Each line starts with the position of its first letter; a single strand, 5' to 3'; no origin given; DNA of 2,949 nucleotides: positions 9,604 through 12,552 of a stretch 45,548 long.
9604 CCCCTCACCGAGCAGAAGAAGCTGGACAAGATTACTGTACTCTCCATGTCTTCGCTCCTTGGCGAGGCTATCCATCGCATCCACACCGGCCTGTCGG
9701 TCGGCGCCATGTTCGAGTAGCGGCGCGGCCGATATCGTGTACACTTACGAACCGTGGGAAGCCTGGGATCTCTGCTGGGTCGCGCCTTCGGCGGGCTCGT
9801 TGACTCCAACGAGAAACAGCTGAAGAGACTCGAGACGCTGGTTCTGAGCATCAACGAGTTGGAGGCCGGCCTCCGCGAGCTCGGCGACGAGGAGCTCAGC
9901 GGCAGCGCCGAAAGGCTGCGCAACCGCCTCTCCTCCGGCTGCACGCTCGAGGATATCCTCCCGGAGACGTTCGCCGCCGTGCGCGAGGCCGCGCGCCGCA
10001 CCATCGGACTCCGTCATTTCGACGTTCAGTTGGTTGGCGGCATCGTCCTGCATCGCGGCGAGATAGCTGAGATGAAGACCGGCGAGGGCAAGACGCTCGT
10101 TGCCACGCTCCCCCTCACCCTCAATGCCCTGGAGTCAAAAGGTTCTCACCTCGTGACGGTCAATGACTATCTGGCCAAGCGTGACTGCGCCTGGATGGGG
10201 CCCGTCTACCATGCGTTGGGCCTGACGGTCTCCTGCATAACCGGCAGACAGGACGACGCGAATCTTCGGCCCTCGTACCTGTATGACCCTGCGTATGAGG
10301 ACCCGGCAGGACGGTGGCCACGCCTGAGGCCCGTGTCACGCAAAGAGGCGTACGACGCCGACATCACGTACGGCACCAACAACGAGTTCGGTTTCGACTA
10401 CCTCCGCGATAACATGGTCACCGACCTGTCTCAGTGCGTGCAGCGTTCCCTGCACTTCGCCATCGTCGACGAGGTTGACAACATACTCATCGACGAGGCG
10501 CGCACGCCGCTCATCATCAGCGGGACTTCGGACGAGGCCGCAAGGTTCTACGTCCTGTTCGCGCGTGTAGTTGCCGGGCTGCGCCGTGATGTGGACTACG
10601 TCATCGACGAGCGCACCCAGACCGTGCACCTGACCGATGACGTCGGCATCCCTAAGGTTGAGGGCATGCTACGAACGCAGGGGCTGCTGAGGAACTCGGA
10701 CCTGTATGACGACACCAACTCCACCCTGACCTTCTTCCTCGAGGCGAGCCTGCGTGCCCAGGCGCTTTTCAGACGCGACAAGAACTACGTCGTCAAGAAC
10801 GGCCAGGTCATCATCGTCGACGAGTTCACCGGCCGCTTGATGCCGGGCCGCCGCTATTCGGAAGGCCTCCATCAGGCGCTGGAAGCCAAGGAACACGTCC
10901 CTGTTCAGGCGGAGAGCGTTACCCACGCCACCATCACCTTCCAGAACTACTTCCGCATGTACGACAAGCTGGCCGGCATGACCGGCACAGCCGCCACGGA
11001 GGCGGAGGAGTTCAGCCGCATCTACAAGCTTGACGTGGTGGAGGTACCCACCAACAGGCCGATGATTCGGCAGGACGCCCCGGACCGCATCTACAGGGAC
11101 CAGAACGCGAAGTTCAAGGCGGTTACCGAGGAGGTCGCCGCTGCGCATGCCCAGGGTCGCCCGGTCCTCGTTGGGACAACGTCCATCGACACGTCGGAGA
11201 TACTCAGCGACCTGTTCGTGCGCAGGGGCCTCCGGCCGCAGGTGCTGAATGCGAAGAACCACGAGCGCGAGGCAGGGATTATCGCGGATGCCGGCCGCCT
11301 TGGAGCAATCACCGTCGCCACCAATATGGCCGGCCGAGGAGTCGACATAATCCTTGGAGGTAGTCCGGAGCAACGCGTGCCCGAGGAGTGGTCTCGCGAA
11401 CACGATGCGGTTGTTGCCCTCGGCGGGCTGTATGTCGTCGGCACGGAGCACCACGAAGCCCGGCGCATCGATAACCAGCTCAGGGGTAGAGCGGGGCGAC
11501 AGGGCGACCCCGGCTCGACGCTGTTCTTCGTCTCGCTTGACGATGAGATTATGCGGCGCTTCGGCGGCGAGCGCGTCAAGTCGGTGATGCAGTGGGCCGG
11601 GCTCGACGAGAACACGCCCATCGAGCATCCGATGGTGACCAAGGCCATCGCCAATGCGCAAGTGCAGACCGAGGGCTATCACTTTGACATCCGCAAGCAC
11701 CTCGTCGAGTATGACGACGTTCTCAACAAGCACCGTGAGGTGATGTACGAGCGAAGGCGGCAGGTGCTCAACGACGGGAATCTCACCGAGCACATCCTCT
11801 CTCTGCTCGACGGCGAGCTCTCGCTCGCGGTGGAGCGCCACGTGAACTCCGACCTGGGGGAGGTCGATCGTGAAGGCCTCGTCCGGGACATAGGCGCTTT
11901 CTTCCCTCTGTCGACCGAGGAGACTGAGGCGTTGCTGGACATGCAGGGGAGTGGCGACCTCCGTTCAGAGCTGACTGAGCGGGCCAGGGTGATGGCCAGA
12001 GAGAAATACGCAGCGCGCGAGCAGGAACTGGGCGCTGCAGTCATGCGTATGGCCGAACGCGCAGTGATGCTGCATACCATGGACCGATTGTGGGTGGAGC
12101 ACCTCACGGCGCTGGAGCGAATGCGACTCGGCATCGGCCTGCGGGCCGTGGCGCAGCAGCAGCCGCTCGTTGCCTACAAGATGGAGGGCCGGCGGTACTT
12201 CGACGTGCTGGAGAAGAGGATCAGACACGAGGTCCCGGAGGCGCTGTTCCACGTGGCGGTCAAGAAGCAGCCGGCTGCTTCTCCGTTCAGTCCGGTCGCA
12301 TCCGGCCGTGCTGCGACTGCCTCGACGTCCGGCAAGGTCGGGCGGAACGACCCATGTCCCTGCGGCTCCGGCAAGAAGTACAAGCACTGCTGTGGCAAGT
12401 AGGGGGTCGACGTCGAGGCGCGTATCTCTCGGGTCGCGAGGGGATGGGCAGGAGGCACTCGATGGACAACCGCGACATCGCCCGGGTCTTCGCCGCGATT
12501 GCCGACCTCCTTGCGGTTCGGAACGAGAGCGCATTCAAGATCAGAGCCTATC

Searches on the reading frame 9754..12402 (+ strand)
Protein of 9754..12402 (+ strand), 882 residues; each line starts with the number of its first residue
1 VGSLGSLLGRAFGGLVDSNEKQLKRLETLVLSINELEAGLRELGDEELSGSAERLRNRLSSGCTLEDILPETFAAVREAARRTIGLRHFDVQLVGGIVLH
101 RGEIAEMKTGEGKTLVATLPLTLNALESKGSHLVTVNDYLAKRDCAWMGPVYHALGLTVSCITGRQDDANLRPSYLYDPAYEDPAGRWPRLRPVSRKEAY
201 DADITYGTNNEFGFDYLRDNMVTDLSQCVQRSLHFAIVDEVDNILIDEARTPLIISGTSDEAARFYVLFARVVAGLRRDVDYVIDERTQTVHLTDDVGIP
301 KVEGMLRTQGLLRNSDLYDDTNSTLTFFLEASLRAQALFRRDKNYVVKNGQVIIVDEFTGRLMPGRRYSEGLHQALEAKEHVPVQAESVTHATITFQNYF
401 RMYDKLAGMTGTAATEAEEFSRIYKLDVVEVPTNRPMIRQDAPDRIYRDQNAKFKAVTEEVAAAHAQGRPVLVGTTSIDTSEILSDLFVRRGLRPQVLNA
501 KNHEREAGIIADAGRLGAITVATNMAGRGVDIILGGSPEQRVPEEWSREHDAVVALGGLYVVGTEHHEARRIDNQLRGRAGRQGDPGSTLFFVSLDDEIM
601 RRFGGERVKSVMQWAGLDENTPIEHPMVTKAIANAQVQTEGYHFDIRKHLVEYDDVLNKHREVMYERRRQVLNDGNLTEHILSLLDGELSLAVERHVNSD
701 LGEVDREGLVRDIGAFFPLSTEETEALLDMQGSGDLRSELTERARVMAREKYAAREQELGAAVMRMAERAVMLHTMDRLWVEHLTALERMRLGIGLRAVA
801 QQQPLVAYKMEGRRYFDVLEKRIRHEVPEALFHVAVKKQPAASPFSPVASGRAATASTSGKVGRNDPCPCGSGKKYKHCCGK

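Call 19: search_protein_families(library=pfam, proteins=[window:9754-12402:+], max_evalue=0.0001)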
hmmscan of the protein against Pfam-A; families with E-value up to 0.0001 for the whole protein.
window:9754-12402:+ (882 aa): 5 families
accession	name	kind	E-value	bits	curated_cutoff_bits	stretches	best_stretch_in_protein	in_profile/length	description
PF07517.20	SecA_DEAD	-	1.9e-118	395.4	24.6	1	17-421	7-290/290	SecA DEAD-like domain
PF21090.3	P-loop_SecA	-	5.5e-77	258.5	27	1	436-619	1-204/205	SecA P-loop domain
PF07516.18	SecA_SW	-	1.1e-52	179.5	26.7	1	622-834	1-199/200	SecA Wing and Scaffold domain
PF01043.26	SecA_PP_bind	-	5.4e-34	117.5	23.5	1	263-377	3-110/110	SecA preprotein cross-linking domain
PF02810.21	SEC-C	-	5.3e-10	39.4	20.4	1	864-882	1-19/19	SEC-C motif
